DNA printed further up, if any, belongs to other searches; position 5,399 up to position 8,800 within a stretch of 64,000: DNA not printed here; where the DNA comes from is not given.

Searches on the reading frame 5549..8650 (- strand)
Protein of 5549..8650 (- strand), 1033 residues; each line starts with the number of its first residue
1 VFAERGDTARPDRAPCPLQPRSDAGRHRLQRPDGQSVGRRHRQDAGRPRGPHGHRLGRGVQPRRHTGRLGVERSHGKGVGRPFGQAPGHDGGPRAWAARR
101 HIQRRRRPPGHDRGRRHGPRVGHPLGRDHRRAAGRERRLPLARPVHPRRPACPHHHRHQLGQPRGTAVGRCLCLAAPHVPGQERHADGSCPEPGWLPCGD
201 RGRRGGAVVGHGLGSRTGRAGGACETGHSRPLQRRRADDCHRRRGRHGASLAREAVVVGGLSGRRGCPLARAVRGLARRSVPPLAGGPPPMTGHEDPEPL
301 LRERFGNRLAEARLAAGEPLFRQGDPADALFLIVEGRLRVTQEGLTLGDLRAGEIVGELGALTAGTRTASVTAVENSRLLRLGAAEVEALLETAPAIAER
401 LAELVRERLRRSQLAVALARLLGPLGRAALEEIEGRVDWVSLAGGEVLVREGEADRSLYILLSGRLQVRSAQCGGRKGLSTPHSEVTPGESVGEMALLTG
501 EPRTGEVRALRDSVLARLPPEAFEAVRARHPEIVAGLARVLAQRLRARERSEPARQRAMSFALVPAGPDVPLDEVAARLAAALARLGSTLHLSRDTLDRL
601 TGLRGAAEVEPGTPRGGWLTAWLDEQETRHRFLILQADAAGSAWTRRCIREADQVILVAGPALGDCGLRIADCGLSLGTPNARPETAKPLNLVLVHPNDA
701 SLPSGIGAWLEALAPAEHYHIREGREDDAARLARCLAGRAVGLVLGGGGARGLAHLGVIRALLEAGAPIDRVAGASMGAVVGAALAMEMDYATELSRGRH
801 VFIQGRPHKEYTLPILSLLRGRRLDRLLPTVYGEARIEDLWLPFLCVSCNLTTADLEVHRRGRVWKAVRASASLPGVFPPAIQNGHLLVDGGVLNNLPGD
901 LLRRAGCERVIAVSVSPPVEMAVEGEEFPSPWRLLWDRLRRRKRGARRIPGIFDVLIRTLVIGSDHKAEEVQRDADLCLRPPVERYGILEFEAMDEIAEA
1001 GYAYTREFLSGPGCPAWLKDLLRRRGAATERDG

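Call 3: search_protein_families(library=pfam, proteins=[window:5549-8650:-], max_evalue=0.01)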
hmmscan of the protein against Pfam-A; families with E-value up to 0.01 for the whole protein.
window:5549-8650:- (1033 aa): 3 families
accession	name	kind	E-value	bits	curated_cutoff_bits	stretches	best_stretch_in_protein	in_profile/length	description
PF00027.35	cNMP_binding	-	7.1e-40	135.3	27.5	2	313-393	3-88/89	Cyclic nucleotide-binding domain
PF01734.28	Patatin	-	2.5e-29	103.3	27.7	1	743-898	1-186/191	Patatin-like phospholipase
PF24179.1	NTE_Ploop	-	1.3e-16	61.5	27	1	562-726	6-161/223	Neuropathy Target Esterase family P-loop like domain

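Call 4: search_protein_families(library=ncbifam, proteins=[window:5549-8650:-], max_evalue=0.01)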
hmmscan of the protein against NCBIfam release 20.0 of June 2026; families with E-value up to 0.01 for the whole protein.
window:5549-8650:- (1033 aa): 10 families
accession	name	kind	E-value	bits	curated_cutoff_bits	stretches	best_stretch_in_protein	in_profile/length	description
NF007623.0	PRK10279.1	equivalog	6.2e-28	97.8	272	1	741-915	6-180/301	patatin-like phospholipase RssA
NF058543.1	ActPatMycb56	equivalog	9.5e-22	77.2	460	2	307-410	17-123/317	acetyltransferase Pat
TIGR03896.1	cyc_nuc_ocin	subfamily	3.6e-21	75.9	161.05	2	312-405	164-262/317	bacteriocin-type transport-associated protein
NF008732.0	PRK11753.1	equivalog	6.9e-15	55.1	266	2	311-416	25-136/214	cAMP-activated global transcriptional regulator CRP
NF041163.2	encap_f2b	equivalog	7.7e-15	55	400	2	303-409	89-201/450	family 2B encapsulin nanocompartment shell protein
NF043045.1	T4SS_VpdC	equivalog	7.5e-12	44.1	1000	2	864-901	468-505/880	Dot/Icm T4SS effector VpdC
NF041079.1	CBASS_lipase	equivalog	2.9e-06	26.8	200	1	743-899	4-181/317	CBASS cGAMP-activated phospholipase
NF050806.1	TransRegFixKCaul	equivalog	0.00027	20.2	300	1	311-417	25-133/215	transcriptional regulator FixK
NF007707.0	PRK10402.1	subfamily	0.006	16.2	180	0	435-543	29-134/226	transcriptional regulator YeiL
NF006901.0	PRK09392.1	equivalog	0.0076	15.6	211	0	446-546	39-135/236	transcriptional activator FtrB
